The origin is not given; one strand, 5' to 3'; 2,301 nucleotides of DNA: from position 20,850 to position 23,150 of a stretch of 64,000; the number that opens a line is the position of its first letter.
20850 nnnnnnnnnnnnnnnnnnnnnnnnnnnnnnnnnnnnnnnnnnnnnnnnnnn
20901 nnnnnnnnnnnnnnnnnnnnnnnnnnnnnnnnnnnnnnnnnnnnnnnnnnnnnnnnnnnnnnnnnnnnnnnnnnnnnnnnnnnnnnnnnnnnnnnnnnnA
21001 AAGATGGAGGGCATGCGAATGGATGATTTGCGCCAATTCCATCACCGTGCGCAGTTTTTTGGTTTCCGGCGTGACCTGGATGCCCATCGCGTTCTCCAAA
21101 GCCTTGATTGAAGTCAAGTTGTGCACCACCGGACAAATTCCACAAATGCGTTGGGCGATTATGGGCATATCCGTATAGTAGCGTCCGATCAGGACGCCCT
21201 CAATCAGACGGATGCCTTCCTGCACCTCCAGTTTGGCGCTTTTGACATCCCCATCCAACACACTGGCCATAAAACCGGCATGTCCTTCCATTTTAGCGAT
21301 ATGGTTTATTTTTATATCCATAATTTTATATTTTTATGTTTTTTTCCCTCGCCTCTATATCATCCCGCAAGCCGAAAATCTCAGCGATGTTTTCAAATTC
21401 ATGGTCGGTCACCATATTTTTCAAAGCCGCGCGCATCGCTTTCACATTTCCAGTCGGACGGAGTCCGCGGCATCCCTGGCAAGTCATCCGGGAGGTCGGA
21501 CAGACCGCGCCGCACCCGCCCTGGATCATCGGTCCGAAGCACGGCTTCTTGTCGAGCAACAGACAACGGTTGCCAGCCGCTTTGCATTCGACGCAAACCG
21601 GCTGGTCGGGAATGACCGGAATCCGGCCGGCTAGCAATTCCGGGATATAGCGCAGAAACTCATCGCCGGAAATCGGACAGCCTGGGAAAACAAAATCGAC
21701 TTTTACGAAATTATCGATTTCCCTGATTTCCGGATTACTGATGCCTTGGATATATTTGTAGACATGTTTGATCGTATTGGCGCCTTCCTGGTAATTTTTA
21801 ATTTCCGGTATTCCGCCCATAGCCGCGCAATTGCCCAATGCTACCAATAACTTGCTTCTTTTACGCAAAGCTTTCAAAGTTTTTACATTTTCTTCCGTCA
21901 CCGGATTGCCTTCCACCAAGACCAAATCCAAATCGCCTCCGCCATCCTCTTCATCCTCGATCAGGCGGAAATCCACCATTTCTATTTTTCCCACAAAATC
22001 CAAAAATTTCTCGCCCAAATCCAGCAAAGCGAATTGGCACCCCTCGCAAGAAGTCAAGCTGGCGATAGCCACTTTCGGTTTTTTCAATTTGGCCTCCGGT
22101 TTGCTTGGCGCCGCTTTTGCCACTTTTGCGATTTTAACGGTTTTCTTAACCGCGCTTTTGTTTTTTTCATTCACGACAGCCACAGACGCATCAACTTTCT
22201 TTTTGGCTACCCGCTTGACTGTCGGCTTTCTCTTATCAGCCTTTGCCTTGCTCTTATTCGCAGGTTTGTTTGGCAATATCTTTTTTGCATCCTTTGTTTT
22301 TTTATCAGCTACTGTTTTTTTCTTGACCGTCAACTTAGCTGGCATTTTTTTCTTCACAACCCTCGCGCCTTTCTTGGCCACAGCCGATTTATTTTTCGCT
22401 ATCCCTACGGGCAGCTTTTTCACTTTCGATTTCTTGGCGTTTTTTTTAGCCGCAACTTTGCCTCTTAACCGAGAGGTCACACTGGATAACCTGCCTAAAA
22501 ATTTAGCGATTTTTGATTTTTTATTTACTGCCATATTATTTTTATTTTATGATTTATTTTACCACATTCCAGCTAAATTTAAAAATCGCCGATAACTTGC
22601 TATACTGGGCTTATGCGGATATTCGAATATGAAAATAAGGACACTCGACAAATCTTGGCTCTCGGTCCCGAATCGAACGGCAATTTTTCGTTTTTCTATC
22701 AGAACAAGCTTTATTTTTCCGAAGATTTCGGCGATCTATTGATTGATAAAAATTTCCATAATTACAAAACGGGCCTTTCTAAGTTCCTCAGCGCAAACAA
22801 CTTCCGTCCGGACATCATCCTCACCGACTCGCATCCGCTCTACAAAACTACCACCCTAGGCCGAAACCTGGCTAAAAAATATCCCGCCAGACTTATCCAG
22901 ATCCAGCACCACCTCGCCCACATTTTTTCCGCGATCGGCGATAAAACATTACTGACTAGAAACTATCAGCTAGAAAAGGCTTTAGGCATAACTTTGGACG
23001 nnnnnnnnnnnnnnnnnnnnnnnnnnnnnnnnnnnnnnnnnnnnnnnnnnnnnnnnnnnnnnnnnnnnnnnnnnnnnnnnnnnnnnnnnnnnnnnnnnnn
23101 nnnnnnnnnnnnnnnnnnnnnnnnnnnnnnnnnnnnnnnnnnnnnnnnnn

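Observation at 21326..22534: NiFe hydrogenase small subunit carries a ~150-aa histone-H1-like Lys/Ala-rich N-terminal tail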

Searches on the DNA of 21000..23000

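Call 66: search_rna_families(source=window, start=21000, end=23000, threshold=evalue, max_evalue=1)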
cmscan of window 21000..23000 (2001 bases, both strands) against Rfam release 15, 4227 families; matches with E-value up to 1: 1.
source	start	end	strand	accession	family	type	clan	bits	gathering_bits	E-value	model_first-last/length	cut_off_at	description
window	22128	22172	+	RF01384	InvR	Gene;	-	21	60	0.49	1-91/91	no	Invasion gene-associated RNA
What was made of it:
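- Tried and rejected: Only one chance sub-threshold Rfam hit, 21 vs 60 bits (call 66).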

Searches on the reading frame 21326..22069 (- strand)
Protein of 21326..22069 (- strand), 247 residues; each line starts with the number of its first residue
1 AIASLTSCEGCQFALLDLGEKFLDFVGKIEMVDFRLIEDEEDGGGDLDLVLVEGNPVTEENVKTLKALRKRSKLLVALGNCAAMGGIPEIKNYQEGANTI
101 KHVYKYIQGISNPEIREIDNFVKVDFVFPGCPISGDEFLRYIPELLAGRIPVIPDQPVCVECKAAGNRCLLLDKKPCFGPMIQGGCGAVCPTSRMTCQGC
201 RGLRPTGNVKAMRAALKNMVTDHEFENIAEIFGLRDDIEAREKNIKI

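Call 27: search_protein_representatives(protein=window:21326-22069:-)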
Query: 247 residues. Proteins with E-value up to 0.001 (for the whole library): 1694; up to 1e-10: 762; up to 1e-30: 147. The best 150 are listed.
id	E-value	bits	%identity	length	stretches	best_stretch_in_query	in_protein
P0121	1.0e-121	421.6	76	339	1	1-243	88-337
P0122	9.0e-118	408.7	74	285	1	1-243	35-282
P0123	5.6e-96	337.3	61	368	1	1-244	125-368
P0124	2.6e-73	263.1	53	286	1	3-241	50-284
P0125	2.1e-70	253.5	81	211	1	1-140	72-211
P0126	7.4e-70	251.8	46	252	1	1-241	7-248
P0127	6.2e-69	248.7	48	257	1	2-243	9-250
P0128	2.1e-67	243.7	48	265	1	2-239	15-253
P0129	9.1e-67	241.7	43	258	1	1-243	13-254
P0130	8.0e-59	215.6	47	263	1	2-244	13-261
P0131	2.2e-58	214.2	40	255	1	2-242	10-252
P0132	8.1e-56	205.8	42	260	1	2-241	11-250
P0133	1.1e-54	202.1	45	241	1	2-233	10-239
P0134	1.5e-52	195.1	66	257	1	1-134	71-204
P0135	1.8e-52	194.8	42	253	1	2-238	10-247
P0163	5.7e-41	157.1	38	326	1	1-222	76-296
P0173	2.0e-39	152.1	39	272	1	1-232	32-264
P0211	4.6e-36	141.1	33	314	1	2-212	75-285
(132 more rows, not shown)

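Call 29: list_cluster_members(proteins=[P0163, P0211, P0121, P0123, P0173, P0125, P0001, P0080])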
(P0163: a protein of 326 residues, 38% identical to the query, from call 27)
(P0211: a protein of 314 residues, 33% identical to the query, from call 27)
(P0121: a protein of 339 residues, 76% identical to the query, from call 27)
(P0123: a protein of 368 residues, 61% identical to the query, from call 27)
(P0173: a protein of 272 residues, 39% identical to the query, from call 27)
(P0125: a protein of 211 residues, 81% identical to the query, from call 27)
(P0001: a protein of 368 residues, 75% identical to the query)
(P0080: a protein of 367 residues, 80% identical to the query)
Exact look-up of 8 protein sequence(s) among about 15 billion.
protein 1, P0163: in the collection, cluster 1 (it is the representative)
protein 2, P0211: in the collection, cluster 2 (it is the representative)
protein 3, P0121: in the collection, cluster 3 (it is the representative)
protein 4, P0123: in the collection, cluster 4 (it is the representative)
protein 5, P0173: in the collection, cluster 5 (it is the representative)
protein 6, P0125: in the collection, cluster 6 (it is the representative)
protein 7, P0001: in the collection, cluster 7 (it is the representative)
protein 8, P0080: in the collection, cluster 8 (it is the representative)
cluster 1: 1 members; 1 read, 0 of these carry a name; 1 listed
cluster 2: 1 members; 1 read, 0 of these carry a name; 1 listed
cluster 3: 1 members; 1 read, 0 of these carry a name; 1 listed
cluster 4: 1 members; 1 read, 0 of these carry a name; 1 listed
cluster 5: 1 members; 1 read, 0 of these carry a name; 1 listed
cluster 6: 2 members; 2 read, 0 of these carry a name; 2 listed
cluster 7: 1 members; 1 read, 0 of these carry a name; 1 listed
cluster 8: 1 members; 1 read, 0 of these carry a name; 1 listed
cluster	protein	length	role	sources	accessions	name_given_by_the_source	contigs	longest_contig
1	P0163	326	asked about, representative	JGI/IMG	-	-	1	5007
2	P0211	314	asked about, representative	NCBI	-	-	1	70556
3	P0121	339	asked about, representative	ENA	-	-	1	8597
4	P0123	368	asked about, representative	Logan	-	-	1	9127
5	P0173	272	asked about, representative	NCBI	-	-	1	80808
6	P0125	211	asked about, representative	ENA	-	-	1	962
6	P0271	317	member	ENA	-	-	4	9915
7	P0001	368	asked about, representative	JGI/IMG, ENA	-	-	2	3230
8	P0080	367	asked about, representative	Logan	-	-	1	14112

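Call 33: find_related_loci(query=A2, collection=genome_contigs, flank=3000)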
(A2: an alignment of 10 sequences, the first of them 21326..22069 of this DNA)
Query A2 (247 aa) in genome_contigs; peptide patterns used: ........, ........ (x = any residue, [..] = any of these).
277 stretches matched a pattern; 238 encode a relative of the query (tblastn E <= 1e-3); the best 80 are kept; 80 distinct loci.
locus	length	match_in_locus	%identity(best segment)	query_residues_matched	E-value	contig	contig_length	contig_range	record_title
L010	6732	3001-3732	96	1-244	1e-161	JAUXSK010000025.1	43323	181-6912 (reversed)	MAG: Candidatus Moraniibacteriota bacterium isolate C12_metabat.bin.87 C12_k141_155386, whole genome shotgun sequence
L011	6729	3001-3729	91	1-243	3e-152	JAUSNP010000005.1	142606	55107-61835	MAG: Candidatus Moraniibacteriota bacterium isolate E19_metabat.bin.91 E19_k141_499440, whole genome shotgun sequence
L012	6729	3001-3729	91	1-243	1e-151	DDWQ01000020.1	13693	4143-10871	MAG TPA_asm: Candidatus Moranbacteria bacterium UBA2282 UBA2282_contig_9638, whole genome shotgun sequence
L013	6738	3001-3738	87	1-246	2e-146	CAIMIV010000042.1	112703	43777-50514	uncultured bacterium isolate MJ-2014-D5_bin-329 genome assembly, contig: bin-329:42/71, whole genome shotgun sequence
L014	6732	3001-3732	89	1-244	5e-146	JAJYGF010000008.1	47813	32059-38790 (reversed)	MAG: bacterium isolate DBS1-3.bin117 NODE_1151_length_47813_cov_1.83295, whole genome shotgun sequence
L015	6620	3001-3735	87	1-245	1e-145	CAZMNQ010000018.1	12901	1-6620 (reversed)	MAG TPA_asm: uncultured Bdellovibrionales bacterium isolate SRP118108_co4_325 genome assembly, contig: NODE_4329_length_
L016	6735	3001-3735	84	1-245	5e-144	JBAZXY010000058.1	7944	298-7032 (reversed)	MAG: Parcubacteria group bacterium isolate SO_2017_GW1_67 NODE_34196_length_7944_cov_2.867340_OW334_2017, whole genome s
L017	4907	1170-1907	83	1-246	1e-140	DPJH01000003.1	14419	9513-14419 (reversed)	MAG TPA_asm: Candidatus Moraniibacteriota bacterium isolate UBA8518 contig_368061, whole genome shotgun sequence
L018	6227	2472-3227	80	1-247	8e-138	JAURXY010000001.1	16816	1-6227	MAG: bacterium isolate E10_metabat.bin.66_sub E10_k141_1168, whole genome shotgun sequence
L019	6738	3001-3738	80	1-246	6e-138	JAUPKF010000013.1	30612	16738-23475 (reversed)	MAG: Patescibacteria group bacterium isolate erpe_2018_pw_0hr_WHONDRS-PP48-000085_A_bin.1 scaffold_92, whole genome shot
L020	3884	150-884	81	1-247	3e-139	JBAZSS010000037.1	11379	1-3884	MAG: Parcubacteria group bacterium isolate SO_2017_GW1_179 NODE_21225_length_11379_cov_1.081230_OW334_2017, whole genome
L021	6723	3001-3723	81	1-241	6e-137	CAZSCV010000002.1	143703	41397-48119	MAG TPA_asm: uncultured Bdellovibrionales bacterium isolate binchicken_co191_89 genome assembly, contig: NODE_124_length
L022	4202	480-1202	82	1-241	1e-138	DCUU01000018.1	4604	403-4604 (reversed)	MAG TPA_asm: Candidatus Moranbacteria bacterium UBA2206 UBA2206_contig_78342, whole genome shotgun sequence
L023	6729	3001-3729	82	1-243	8e-137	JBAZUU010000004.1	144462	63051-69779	MAG: Parcubacteria group bacterium isolate SO_2017_GW1_236 NODE_855_length_144462_cov_16.456570_OW334_2017, whole genome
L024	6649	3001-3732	80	1-246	3e-136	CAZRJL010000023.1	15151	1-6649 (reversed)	MAG TPA_asm: uncultured Bdellovibrionales bacterium isolate binchicken_co220_173 genome assembly, contig: NODE_2518_leng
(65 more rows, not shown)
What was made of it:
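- Tried and rejected: A closer alignment worked (call 33).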

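Call 53: find_encoding_contigs(protein=P0211, flank=5000, max_places=1)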
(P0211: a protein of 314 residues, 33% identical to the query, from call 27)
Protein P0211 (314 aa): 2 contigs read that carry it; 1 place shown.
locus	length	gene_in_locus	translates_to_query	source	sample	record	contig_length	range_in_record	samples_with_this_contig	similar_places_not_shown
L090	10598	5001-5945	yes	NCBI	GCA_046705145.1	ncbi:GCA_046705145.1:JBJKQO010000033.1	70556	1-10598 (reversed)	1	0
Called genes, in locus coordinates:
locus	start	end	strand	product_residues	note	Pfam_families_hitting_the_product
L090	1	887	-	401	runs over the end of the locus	PF04015:DUF362, PF14697:Fer4_21 (faint), PF00037:Fer4 (weak), PF12797:Fer4_2 (faint), PF12837:Fer4_6 (weak), PF12838:Fer4_7 (faint), PF13183:Fer4_8 (faint), PF13484:Fer4_16 (faint)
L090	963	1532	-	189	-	-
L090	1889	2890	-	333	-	PF00044:Gp_dh_N, PF02800:Gp_dh_C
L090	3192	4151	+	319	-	PF13183:Fer4_8 (faint), PF12838:Fer4_7 (faint), PF13187:Fer4_9 (faint), PF13534:Fer4_17 (faint), PF13746:Fer4_18 (faint), PF14697:Fer4_21 (faint), PF00037:Fer4 (faint), PF17179:Fer4_22, +2 more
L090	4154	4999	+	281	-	PF00175:NAD_binding_1, PF10418:DHODB_Fe-S_bind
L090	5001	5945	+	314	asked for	PF01058:Oxidored_q6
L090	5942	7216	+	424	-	PF00374:NiFeSe_Hases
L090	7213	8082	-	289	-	-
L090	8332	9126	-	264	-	PF13489:Methyltransf_23, PF03291:mRNA_G-N7_MeTrfase (weak), PF08241:Methyltransf_11, PF08242:Methyltransf_12, PF13649:Methyltransf_25, PF13847:Methyltransf_31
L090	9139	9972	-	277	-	-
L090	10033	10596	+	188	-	?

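Call 54: find_encoding_contigs(protein=P0163, flank=5000, max_places=1)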
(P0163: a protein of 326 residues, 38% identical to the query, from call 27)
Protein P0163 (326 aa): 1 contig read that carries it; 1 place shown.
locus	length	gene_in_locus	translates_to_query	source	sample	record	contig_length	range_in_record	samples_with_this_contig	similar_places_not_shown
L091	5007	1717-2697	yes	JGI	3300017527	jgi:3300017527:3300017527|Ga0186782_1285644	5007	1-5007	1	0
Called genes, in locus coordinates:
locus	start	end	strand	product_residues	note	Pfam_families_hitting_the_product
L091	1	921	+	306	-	?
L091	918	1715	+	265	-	PF00970:FAD_binding_6 (weak), PF00175:NAD_binding_1, PF10418:DHODB_Fe-S_bind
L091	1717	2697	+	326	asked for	PF01058:Oxidored_q6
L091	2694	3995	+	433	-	PF00374:NiFeSe_Hases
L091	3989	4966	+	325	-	PF01515:PTA_PTB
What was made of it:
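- On Group 3b [NiFe]-hydrogenase (holoenzyme): Distant tailed relatives do have both (calls 53, 54).
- The distant tailed delta subunits P0163 and P0211 sit in complete beta-gamma-delta-alpha operons (calls 53, 54).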
